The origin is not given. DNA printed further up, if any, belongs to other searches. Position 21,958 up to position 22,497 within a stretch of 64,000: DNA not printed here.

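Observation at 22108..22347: Cysteine-free mini-HypA lacking the zinc-finger module; no hypB in the cluster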

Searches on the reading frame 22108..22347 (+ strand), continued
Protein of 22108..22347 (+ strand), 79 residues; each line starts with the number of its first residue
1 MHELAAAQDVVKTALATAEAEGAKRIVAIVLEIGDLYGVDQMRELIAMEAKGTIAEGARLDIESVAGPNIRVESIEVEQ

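Call 29: fold_search(model_id=the predicted structure, library=pdb)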
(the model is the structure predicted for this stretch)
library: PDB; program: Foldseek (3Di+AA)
matches with E <= 10: 1139; with E <= 0.001: 12
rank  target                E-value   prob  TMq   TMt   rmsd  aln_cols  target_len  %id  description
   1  3a43_B                7.0e-07  1.00  0.91  0.62   1.8       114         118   25  Crystal structure of HypA (released 2009-10-06)
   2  5aup_H                3.9e-06  1.00  0.90  0.54   1.9       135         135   21  Crystal structure of the HypAB complex (released 2015-06-24)
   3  5aun_A                3.9e-06  1.00  0.76  0.45   1.3        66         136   36  Crystal structure of the HypAB-Ni complex (released 2015-06-24)
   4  5yxy_D                5.8e-06  1.00  0.88  0.57   4.2       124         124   22  Crystal structure of the HyhL-HypA complex (form I) (released 2018-06-20)
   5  5yxy_E                7.6e-06  1.00  0.89  0.59   1.9       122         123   23  Crystal structure of the HyhL-HypA complex (form I) (released 2018-06-20)
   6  5yxy_F                8.2e-06  1.00  0.89  0.60   1.9       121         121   23  Crystal structure of the HyhL-HypA complex (form I) (released 2018-06-20)
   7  5yy0_B                8.8e-06  1.00  0.88  0.57   2.0       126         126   22  Crystal structure of the HyhL-HypA complex (form II) (released 2018-06-20)
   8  3a43_A                1.3e-05  1.00  0.88  0.52   1.9       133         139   20  Crystal structure of HypA (released 2009-10-06)
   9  3a44_B                7.3e-05  1.00  0.73  0.45   1.8        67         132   37  Crystal structure of HypA in the dimeric form (released 2009-10-06)
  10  3a44_A                2.2e-04  1.00  0.74  0.44   6.4        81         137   30  Crystal structure of HypA in the dimeric form (released 2009-10-06)
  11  3a44_C                3.5e-04  1.00  0.73  0.49   1.7        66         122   36  Crystal structure of HypA in the dimeric form (released 2009-10-06)
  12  3a44_D                6.4e-04  1.00  0.69  0.45   2.1        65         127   34  Crystal structure of HypA in the dimeric form (released 2009-10-06)
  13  6g81_MODEL_1_A        1.1e-03  1.00  0.79  0.55   5.1       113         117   13  Solution structure of the Ni metallochaperone HypA from Helicobacter pylori (released 2018-10-10)
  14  2kdx_MODEL_1_A        1.3e-02  1.00  0.81  0.56   2.8       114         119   15  Solution structure of HypA protein (released 2009-10-20)
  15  1jd1_A                8.2e-02  0.90  0.49  0.34   2.9        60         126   17  Crystal Structure of YEO7_yeast (released 2001-07-04)
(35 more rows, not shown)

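Call 36: find_homologous_proteins(query=A3, max_evalue=0.00001)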
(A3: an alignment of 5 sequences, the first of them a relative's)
Query A3 (5 sequences) (92 aa, profile of the alignment): 2468 proteins with E <= 0.00001 among 3877 candidates; the best 120 are listed.
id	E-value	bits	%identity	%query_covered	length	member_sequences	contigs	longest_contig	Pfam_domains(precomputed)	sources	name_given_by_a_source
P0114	1.8e-39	152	48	89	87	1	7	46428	PF01155.26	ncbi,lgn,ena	-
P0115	1.4e-38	149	40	97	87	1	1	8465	PF01155.26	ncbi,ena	-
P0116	1.3e-37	146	38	93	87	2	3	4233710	PF01155.26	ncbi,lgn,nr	ncbi:MAG: hydrogenase maturation nickel metallochaperone HypA [Candidatus Manganitrophus sp.]|nr:hyd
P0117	2.1e-37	145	39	97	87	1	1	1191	PF01155.26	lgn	-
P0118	4.9e-37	144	48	93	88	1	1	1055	PF01155.26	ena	-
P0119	8.7e-37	143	48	93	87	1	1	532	PF01155.26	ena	-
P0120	1.2e-36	143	47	93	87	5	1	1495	PF01155.26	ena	-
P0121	1.7e-36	142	45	93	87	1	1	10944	PF01155.26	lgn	-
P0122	3.0e-36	141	37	93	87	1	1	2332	PF01155.26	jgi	jgi:hydrogenase nickel incorporation protein HypA/HybF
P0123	3.3e-36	141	37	93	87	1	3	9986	PF01155.26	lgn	-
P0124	3.9e-36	141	37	93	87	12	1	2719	PF01155.26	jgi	jgi:hydrogenase nickel incorporation protein HypA/HybF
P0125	4.6e-36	141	44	93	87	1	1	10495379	PF01155.26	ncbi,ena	-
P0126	1.4e-35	139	92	100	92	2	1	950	PF01155.26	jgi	jgi:hydrogenase nickel incorporation protein HypA/HybF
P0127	1.9e-35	139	51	93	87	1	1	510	PF01155.26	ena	-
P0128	2.5e-35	138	81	99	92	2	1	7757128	PF01155.26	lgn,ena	-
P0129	3.3e-35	138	38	97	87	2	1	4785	PF01155.26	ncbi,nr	ncbi:MAG: hydrogenase maturation nickel metallochaperone HypA [Candidatus Manganitrophaceae bacteriu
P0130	3.9e-35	138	44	93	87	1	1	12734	PF01155.26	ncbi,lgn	-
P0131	4.8e-35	137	38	97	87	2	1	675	PF01155.26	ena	-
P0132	5.0e-35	137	47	93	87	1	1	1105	PF01155.26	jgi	-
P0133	5.4e-35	137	39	97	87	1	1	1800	PF01155.26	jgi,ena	-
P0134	5.9e-35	137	53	93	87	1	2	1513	PF01155.26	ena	-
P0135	6.0e-35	137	38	97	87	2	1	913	PF01155.26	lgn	-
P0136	6.3e-35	137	55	93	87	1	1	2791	PF01155.26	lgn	-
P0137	6.9e-35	137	47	93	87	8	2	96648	PF01155.26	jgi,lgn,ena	jgi:hydrogenase nickel incorporation protein HypA/HybF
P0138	7.5e-35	137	48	93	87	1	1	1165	PF01155.26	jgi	jgi:hydrogenase nickel incorporation protein HypA/HybF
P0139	9.3e-35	136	51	88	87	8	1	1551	PF01155.26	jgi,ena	jgi:hydrogenase nickel incorporation protein HypA/HybF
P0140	1.1e-34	136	40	97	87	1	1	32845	PF01155.26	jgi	jgi:hydrogenase nickel incorporation protein HypA/HybF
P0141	1.6e-34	136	51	88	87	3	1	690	PF01155.26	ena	-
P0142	1.8e-34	136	47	93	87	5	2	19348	PF01155.26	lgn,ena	-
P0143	1.9e-34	135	48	93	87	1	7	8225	PF01155.26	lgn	-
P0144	2.3e-34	135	77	99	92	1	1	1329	PF01155.26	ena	-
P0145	2.5e-34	135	49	88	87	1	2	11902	PF01155.26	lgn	-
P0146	3.7e-34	135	49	93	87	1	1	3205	PF01155.26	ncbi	-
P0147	3.9e-34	134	52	93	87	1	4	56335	PF01155.26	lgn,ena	-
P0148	4.0e-34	134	49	88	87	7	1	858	PF01155.26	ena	-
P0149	4.4e-34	134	78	100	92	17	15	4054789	PF01155.26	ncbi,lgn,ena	-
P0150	5.2e-34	134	48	93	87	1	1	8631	PF01155.26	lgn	-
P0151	5.2e-34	134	47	93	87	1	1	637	PF01155.26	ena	-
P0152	5.4e-34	134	48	93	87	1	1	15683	PF01155.26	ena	-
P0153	8.0e-34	133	43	87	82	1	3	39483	PF01155.26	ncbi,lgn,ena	-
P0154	9.5e-34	133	52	88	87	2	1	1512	PF01155.26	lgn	-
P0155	1.3e-33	133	49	93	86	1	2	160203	PF01155.26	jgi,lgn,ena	-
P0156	1.6e-33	133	50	93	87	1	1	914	PF01155.26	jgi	-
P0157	1.7e-33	132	37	88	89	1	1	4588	PF01155.26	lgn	-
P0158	1.9e-33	132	37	97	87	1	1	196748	PF01155.26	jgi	jgi:hydrogenase nickel incorporation protein HypA/HybF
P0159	2.0e-33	132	73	100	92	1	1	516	PF01155.26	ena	-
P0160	2.2e-33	132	72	97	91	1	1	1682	PF01155.26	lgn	-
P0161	2.3e-33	132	52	93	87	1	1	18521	PF01155.26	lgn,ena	-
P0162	3.1e-33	132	48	93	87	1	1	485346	PF01155.26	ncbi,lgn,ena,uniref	ncbi:hydrogenase maturation nickel metallochaperone HypA [Phenylobacterium sp.]|uniref:hydrogenase m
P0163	3.2e-33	132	76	99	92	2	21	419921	PF01155.26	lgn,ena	-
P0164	4.0e-33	131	43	93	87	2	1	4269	PF01155.26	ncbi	-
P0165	4.6e-33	131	51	93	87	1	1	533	PF01155.26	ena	-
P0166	4.7e-33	131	49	95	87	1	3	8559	PF01155.26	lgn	-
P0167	4.8e-33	131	44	93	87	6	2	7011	PF01155.26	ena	-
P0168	4.9e-33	131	48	93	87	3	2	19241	PF01155.26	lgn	-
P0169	5.7e-33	131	48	95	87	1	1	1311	PF01155.26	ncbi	-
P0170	5.7e-33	131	51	89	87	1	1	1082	PF01155.26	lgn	-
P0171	5.9e-33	131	52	93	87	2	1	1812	PF01155.26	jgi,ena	-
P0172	6.1e-33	131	49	93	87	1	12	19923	PF01155.26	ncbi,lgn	-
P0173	6.2e-33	131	44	88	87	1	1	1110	PF01155.26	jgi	jgi:hydrogenase nickel incorporation protein HypA/HybF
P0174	6.3e-33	131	51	93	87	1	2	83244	PF01155.26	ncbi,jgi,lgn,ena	ncbi:MAG: hydrogenase/urease maturation nickel metallochaperone HypA [Gammaproteobacteria bacterium]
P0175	7.0e-33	130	50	100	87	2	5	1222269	PF01155.26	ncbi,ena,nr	ncbi:MAG: hydrogenase maturation nickel metallochaperone HypA [Alphaproteobacteria bacterium]|nr:hyd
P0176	7.5e-33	130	77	99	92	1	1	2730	PF01155.26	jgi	-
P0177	7.6e-33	130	51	93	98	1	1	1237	PF01155.26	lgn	-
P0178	8.2e-33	130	48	93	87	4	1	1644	PF01155.26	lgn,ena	-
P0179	8.6e-33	130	51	100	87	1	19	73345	PF01155.26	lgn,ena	-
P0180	8.6e-33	130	71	99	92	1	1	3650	PF01155.26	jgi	jgi:hydrogenase nickel incorporation protein HypA/HybF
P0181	8.7e-33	130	48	93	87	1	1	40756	PF01155.26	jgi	-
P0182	9.6e-33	130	51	97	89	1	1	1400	PF01155.26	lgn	-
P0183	1.1e-32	130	41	93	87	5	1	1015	PF01155.26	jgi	jgi:hydrogenase nickel incorporation protein HypA/HybF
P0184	1.1e-32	130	40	89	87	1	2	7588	PF01155.26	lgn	-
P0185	1.1e-32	130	43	93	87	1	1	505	PF01155.26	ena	-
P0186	1.2e-32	130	48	93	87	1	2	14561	PF01155.26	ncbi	-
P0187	1.3e-32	130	47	93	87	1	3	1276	PF01155.26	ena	-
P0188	1.3e-32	130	53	88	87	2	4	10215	PF01155.26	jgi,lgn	jgi:hydrogenase nickel incorporation protein HypA/HybF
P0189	1.3e-32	130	43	93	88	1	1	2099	PF01155.26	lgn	-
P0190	1.3e-32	130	49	88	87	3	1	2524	PF01155.26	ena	-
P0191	1.4e-32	130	74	99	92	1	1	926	PF01155.26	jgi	jgi:hydrogenase nickel incorporation protein HypA/HybF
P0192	1.4e-32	130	47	93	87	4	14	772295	PF01155.26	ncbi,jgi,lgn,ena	-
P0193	1.5e-32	129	47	88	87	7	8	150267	PF01155.26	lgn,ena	-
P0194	1.5e-32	129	37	97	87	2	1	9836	PF01155.26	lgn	-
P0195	1.5e-32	129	48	93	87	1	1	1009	PF01155.26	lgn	-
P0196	1.6e-32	129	77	98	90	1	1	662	PF01155.26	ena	-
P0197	1.6e-32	129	49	93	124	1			PF01155.26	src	-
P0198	1.6e-32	129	44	89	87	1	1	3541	PF01155.26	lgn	-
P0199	1.7e-32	129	67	95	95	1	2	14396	PF01155.26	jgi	jgi:hydrogenase nickel incorporation protein HypA/HybF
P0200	1.7e-32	129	44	88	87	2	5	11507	PF01155.26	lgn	-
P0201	1.8e-32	129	52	89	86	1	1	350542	PF01155.26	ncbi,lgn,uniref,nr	ncbi:hydrogenase maturation nickel metallochaperone HypA [Thioalkalivibrio sp. AKL19]|uniref:hydroge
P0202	1.9e-32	129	73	99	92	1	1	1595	PF01155.26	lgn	-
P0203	1.9e-32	129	43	93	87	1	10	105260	PF01155.26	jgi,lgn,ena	jgi:hydrogenase nickel incorporation protein HypA/HybF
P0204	2.1e-32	129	45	96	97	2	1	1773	PF01155.26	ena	-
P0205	2.1e-32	129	44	89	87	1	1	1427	PF01155.26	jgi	-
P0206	2.2e-32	129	46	88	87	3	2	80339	PF01155.26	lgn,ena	-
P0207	2.2e-32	129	50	93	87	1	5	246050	PF01155.26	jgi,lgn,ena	jgi:hydrogenase nickel incorporation protein HypA/HybF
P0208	2.3e-32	129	74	99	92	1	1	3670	PF01155.26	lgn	-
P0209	2.3e-32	129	77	99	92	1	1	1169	PF01155.26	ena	-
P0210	2.3e-32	129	78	99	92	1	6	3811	PF01155.26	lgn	-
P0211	2.4e-32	129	47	93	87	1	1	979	PF01155.26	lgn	-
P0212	2.4e-32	129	45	89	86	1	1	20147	PF01155.26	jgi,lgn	-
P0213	2.5e-32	129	43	93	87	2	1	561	PF01155.26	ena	-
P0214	2.7e-32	129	46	95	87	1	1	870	PF01155.26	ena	-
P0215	2.8e-32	129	48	93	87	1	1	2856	PF01155.26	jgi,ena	jgi:hydrogenase nickel incorporation protein HypA/HybF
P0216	2.9e-32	129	45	89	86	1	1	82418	PF01155.26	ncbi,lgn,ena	-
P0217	3.0e-32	128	47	93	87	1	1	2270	PF01155.26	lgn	-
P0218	3.0e-32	128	47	93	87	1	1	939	PF01155.26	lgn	-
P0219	3.1e-32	128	44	89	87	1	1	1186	PF01155.26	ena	-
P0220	3.1e-32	128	44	95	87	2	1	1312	PF01155.26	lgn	-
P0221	3.3e-32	128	45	93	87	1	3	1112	PF01155.26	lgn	-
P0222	3.5e-32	128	44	93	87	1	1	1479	PF01155.26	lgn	-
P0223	3.5e-32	128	50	100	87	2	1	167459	PF01155.26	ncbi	-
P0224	3.6e-32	128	39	89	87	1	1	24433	PF01155.26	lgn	-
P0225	3.6e-32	128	49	93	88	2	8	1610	PF01155.26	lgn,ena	-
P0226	3.7e-32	128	49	93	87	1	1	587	PF01155.26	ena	-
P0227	3.8e-32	128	43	89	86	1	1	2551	PF01155.26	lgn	-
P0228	4.1e-32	128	48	87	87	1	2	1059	PF01155.26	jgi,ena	jgi:hydrogenase nickel incorporation protein HypA/HybF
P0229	4.4e-32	128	51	93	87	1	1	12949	PF01155.26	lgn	-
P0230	4.4e-32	128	75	99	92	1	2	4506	PF01155.26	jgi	-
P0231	4.6e-32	128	47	93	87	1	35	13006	PF01155.26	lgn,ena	-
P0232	4.6e-32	128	44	89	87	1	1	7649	PF01155.26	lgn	-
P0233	4.8e-32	128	45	89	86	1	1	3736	PF01155.26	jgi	jgi:hydrogenase nickel incorporation protein HypA/HybF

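Call 54: search_protein_families(library=pfam, proteins=[L034:8508-8921:+, L034:8918-10000:+, L034:10296-10814:+, L034:10814-11068:+, L034:11037-11423:+, L034:11667-12035:+, L034:12028-12483:+, L034:12489-12848:+, L034:12845-14776:+, L054:9481-9999:+], max_evalue=0.001)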
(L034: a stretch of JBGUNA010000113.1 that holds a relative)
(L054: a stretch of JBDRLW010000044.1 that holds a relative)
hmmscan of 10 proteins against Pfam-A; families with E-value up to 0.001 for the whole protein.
L034:8508-8921:+ (137 aa): 1 family
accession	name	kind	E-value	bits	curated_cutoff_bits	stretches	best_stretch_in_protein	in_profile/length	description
PF00329.25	Complex1_30kDa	-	2.6e-09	38.1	22.5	1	11-108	2-109/124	Respiratory-chain NADH dehydrogenase, 30 Kd subunit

L034:8918-10000:+ (360 aa): 2 families
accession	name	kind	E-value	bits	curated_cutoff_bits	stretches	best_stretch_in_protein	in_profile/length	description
PF00346.24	Complex1_49kDa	-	7.5e-71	238.8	24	2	117-283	2-168/271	Respiratory-chain NADH dehydrogenase, 49 Kd subunit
PF00374.24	NiFeSe_Hases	-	1.7e-17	64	25.8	1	41-109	1-69/508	Nickel-dependent hydrogenase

L034:10296-10814:+ (172 aa): 1 family
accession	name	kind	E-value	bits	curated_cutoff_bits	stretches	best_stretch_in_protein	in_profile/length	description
PF01899.21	MNHE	-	1.7e-38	132.1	27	1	13-170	1-145/145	Na+/H+ ion antiporter subunit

L034:10814-11068:+ (84 aa): 1 family
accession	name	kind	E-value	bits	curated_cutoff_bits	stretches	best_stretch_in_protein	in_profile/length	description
PF04066.18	MrpF_PhaF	-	1.2e-10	42.1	23.3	1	29-81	1-53/53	Multiple resistance and pH regulation protein F (MrpF / PhaF)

L034:11037-11423:+ (128 aa): 1 family
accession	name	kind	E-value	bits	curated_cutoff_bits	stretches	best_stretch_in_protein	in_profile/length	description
PF03334.19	PhaG_MnhG_YufB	-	1.7e-21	76.7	23.4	1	22-105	1-80/80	Na+/H+ antiporter subunit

L034:11667-12035:+ (122 aa): 1 family
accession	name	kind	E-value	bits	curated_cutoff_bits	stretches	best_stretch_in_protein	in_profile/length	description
PF20501.3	MbhE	-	2.9e-06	27.7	27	1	55-97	30-72/98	MBH, subunit E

L034:12028-12483:+ (151 aa): 1 family
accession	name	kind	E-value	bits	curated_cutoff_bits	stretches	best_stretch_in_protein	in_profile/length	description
PF04039.18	MnhB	-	2.2e-21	76.8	22.5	1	16-133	5-125/127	Domain related to MnhB subunit of Na+/H+ antiporter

L034:12489-12848:+ (119 aa): 1 family
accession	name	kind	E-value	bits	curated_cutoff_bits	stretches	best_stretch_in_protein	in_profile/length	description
PF00420.29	Oxidored_q2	-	7.6e-22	77.3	26.1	1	9-117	3-93/95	NADH-ubiquinone/plastoquinone oxidoreductase chain 4L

L034:12845-14776:+ (643 aa): 2 families
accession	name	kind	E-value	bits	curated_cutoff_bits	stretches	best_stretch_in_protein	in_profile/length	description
PF00361.26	Proton_antipo_M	-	8.4e-58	196.3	21.5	1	137-415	1-278/294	NADH:quinone oxidoreductase/Mrp antiporter, TM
PF00662.26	Proton_antipo_N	-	6.4e-09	36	24.5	1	73-121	3-51/51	NADH-Ubiquinone oxidoreductase (complex I), chain 5 N-terminus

L054:9481-9999:+ (172 aa): 1 family
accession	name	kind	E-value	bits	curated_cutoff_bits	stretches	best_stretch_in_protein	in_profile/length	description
PF01750.23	HycI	-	6e-11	42.7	23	1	65-167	19-126/130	Hydrogenase maturation protease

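Call 58: search_protein_representatives(alignment_id=A2)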
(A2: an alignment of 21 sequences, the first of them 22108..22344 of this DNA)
Query: 21 sequences, 78 profile positions. Proteins with E-value up to 0.001 (for the whole library): 1479; up to 1e-10: 25; up to 1e-30: 1. The best 150 are listed.
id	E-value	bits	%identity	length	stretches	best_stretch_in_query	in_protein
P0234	3.4e-35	136.1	-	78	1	1-78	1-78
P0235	7.7e-20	86.9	-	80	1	1-78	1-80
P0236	2.2e-16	75.8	-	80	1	1-78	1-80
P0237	7.1e-16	74.2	-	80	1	1-78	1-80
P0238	2.6e-14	69.2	-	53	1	1-51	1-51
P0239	6.3e-13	64.7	-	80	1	1-78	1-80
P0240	4.5e-12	62.0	-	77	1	1-78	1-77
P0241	4.7e-12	61.9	-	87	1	1-67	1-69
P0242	7.5e-12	61.3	-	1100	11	48-73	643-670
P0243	7.9e-12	61.2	-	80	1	1-78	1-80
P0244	1.0e-11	60.9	-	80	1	1-76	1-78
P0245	1.3e-11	60.6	-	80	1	1-78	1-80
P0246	1.4e-11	60.4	-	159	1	1-68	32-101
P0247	1.5e-11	60.3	-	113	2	1-66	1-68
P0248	1.6e-11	60.3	-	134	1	1-67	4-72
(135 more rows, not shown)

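Call 61: list_cluster_members(proteins=[P0125, P0128, P0149, P0162, P0175, P0192, P0201, P0223, P0047, P0024])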
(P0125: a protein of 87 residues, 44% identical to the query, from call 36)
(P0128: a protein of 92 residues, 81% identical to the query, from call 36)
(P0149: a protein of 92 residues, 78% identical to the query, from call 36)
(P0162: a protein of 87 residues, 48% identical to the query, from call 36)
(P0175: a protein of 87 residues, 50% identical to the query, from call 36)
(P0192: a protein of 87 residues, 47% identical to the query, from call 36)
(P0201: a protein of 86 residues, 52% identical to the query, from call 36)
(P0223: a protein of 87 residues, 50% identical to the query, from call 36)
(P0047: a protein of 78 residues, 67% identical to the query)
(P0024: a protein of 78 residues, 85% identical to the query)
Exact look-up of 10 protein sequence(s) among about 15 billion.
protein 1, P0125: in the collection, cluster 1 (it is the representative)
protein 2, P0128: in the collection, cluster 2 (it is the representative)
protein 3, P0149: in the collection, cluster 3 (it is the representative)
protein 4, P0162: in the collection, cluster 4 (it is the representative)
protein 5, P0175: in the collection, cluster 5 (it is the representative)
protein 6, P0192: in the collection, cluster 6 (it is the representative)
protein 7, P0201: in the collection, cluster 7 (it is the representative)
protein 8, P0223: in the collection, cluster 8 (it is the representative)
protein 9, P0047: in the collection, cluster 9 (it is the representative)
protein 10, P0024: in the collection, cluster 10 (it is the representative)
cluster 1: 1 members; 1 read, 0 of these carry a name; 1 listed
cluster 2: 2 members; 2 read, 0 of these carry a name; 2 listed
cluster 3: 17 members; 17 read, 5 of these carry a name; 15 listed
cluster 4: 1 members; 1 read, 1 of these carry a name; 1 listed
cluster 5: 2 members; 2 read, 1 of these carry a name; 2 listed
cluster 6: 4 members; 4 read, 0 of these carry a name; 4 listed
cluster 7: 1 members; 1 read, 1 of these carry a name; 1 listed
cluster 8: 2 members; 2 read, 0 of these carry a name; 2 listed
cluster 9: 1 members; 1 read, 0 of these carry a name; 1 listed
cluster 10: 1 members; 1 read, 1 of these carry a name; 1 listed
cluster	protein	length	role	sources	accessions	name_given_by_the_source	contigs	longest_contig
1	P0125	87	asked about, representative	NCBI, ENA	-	-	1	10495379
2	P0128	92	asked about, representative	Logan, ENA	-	-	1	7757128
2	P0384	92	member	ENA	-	-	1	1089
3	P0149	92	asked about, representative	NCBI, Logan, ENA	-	-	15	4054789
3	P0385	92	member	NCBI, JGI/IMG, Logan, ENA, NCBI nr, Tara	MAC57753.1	MAG: hydrogenase nickel incorporation protein HypA [Novosphingobium sp.] | hydrogenase nickel incorporation protein HypA/HybF | hydrogenase nickel incorporation protein HypA [Novosphingobium sp.]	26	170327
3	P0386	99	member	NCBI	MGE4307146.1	MAG: hydrogenase/urease maturation nickel metallochaperone HypA, partial [Novosphingobium ...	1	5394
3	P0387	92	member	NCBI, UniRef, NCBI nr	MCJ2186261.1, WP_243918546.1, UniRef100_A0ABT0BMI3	hydrogenase maturation nickel metallochaperone HypA [Novosphingobium beihaiensis] | Hydrogenase maturation nickel metallochaperone HypA n=1 Tax=Novosphingobium beihaiensis ...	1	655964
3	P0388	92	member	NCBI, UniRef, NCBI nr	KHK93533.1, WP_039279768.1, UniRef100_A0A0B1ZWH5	hydrogenase maturation nickel metallochaperone HypA [Novosphingobium malaysiense] | Hydrogenase nickel incorporation protein HypA n=1 Tax=Novosphingobium malaysiense ...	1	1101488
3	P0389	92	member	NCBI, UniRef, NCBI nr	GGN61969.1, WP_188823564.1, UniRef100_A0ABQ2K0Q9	hypothetical protein GCM10011349_45090 [Novosphingobium indicum] | Hydrogenase maturation nickel metallochaperone HypA n=1 Tax=Novosphingobium indicum ... | hydrogenase maturation nickel metallochaperone HypA [Novosphingobium indicum]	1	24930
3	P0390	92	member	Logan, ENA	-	-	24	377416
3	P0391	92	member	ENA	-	-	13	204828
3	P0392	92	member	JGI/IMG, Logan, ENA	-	-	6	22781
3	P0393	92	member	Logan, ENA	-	-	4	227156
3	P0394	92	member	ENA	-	-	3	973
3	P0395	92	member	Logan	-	-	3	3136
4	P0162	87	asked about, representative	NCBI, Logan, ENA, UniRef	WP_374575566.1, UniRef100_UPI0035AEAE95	hydrogenase maturation nickel metallochaperone HypA [Phenylobacterium sp.] | hydrogenase maturation nickel metallochaperone HypA/HybF n=1 Tax=Phenylobacterium sp. ...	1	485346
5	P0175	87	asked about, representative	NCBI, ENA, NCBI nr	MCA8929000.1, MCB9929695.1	MAG: hydrogenase maturation nickel metallochaperone HypA [Alphaproteobacteria bacterium] | hydrogenase maturation nickel metallochaperone HypA [Alphaproteobacteria bacterium]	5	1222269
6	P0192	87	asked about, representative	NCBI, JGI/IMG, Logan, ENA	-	-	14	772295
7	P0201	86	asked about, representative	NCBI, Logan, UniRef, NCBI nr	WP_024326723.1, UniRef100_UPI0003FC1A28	hydrogenase maturation nickel metallochaperone HypA [Thioalkalivibrio sp. AKL19] | hydrogenase maturation nickel metallochaperone HypA/HybF n=1 Tax=Thioalkalivibrio sp. ...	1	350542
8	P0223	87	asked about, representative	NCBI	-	-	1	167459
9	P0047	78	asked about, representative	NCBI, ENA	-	-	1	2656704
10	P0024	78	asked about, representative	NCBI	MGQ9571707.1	MAG: hydrogenase/urease maturation nickel metallochaperone HypA [Dehalococcoidia ...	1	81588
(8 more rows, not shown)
